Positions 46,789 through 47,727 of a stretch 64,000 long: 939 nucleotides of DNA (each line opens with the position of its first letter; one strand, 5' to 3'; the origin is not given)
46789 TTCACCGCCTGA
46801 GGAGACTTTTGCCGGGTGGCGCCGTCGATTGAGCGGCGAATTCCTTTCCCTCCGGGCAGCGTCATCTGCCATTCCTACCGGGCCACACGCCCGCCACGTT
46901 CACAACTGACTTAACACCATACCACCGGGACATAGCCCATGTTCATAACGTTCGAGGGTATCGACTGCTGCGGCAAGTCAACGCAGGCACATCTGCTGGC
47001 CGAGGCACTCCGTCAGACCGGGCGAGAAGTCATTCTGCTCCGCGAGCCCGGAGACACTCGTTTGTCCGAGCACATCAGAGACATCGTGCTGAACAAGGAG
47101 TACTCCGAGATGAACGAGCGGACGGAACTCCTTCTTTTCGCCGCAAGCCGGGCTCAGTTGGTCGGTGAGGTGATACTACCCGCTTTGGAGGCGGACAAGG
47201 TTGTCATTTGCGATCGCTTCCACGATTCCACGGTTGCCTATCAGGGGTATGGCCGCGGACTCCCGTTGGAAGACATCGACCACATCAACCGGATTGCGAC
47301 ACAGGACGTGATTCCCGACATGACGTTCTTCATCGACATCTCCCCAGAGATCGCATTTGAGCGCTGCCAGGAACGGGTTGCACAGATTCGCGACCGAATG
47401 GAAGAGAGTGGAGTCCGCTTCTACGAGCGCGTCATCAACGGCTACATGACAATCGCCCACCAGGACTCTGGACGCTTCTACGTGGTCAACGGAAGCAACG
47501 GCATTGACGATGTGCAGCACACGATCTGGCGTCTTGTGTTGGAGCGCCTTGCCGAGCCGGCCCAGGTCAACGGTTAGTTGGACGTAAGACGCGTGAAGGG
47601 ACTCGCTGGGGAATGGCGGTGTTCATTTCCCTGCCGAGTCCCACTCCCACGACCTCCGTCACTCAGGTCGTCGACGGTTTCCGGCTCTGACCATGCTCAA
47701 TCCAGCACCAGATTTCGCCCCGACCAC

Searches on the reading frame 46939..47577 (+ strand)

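Call 45: search_protein_families(library=pfam, proteins=[window:46939-47577:+], max_evalue=0.01)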
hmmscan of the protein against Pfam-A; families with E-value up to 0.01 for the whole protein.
window:46939-47577:+ (212 aa): 4 families
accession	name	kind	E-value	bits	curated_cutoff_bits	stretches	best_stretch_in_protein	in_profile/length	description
PF02223.23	Thymidylate_kin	-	5.8e-46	157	27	1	5-196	1-185/185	Thymidylate kinase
PF13521.12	AAA_28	-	2.2e-06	28.4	27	1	3-154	2-136/164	AAA domain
PF13207.12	AAA_17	-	0.0059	17.3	27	0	7-156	2-132/136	AAA domain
PF01583.26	APS_kinase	-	0.0079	16.7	21.1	0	3-60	5-60/152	Adenylylsulphate kinase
